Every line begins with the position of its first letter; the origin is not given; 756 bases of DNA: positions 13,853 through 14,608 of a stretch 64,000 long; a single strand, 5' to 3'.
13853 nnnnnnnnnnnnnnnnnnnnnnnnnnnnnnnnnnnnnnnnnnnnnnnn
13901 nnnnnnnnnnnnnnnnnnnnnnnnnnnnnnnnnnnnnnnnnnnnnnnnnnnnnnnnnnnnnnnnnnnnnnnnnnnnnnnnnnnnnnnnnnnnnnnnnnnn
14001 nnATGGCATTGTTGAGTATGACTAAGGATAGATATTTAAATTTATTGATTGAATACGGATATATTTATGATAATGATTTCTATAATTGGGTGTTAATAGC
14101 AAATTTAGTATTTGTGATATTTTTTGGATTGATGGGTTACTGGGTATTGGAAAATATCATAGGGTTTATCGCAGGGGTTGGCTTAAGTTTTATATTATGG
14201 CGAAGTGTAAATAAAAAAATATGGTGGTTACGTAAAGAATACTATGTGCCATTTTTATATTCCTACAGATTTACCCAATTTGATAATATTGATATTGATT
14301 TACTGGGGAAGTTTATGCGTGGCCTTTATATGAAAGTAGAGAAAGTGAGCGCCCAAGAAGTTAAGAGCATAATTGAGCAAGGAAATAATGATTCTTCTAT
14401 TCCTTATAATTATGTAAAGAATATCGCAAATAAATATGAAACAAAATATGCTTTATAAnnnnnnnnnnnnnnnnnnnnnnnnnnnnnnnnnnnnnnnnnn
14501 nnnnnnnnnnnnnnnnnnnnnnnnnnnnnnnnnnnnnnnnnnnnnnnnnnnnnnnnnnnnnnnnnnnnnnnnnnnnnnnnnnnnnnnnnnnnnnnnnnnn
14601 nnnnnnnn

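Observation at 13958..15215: REP/RAYT island (REPtron) inserted within a methylmalonyl-CoA pathway neighbourhood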

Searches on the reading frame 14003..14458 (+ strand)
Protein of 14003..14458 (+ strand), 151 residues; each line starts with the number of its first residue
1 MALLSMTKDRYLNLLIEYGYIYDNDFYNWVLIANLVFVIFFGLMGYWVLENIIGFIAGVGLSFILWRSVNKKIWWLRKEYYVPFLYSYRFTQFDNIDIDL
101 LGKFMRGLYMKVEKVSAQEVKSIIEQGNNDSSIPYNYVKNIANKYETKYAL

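Call 4: search_protein_families(library=pfam, proteins=[window:14003-14458:+], max_evalue=0.01)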
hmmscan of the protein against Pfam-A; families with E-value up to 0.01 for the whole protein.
window:14003-14458:+ (151 aa): 0 families

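Call 5: search_protein_families(library=ncbifam, proteins=[window:14003-14458:+], max_evalue=0.01)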
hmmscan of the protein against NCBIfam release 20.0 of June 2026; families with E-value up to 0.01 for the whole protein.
window:14003-14458:+ (151 aa): 0 families

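Call 43: find_homologous_proteins(query=window:14003-14455:+, max_evalue=0.001)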
Query window:14003-14455:+ (151 aa): 2 proteins with E <= 0.001 among 29 candidates.
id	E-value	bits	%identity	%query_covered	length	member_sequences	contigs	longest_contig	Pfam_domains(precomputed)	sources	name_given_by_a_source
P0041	9.6e-91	320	100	97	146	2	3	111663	-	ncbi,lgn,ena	-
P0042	1.2e-76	274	85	97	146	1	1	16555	-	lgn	-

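Call 53: find_encoding_contigs(protein=P0041, flank=2000, max_places=4)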
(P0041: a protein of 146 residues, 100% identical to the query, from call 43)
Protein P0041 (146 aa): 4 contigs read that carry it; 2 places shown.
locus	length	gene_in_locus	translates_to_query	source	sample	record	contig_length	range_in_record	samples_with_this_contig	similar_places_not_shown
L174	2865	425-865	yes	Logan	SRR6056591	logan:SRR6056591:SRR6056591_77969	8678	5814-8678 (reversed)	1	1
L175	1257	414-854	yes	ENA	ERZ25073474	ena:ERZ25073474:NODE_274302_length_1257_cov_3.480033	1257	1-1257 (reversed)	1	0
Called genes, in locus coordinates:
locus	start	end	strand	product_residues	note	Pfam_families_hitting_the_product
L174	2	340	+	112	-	?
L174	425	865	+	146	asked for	-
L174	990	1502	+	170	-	PF01797:Y1_Tnp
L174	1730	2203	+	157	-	PF08020:DUF1706 (weak), PF12867:DinB_2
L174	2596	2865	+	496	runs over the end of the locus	PF00289:Biotin_carb_N, PF02222:ATP-grasp, PF02786:CPSase_L_D2, PF07478:Dala_Dala_lig_C, PF02785:Biotin_carb_C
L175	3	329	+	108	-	?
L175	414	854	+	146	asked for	-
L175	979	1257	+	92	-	PF01797:Y1_Tnp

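Call 72: search_protein_families(library=phrogs, proteins=[window:14003-14455:+], max_evalue=0.01)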
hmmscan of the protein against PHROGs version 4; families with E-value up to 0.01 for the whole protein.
window:14003-14455:+ (151 aa): 0 families

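Call 73: search_protein_families(library=padloc, proteins=[window:14003-14455:+], max_evalue=0.01)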
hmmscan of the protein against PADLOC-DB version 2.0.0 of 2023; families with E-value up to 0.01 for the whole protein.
window:14003-14455:+ (151 aa): 0 families

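Call 91: search_protein_representatives(protein=window:14003-14455:+)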
Query: 151 residues. Proteins with E-value up to 0.001 (for the whole library): 2; up to 1e-10: 1; up to 1e-30: 1. The best 2 are listed.
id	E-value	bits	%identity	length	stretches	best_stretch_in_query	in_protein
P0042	4.0e-77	273.9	85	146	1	6-151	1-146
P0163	1.8e-07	47.6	43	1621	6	78-105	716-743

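Call 92: search_protein_families(library=pfam, proteins=[P0163], max_evalue=0.001)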
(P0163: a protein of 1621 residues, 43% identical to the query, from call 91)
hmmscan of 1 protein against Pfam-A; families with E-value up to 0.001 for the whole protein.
P0163 (1621 aa): 1 family
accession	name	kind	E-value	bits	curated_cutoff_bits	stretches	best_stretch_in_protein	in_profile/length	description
PF19078.6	Big_12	-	3e-269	872.4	27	13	1191-1286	1-97/102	Bacterial Ig-like domain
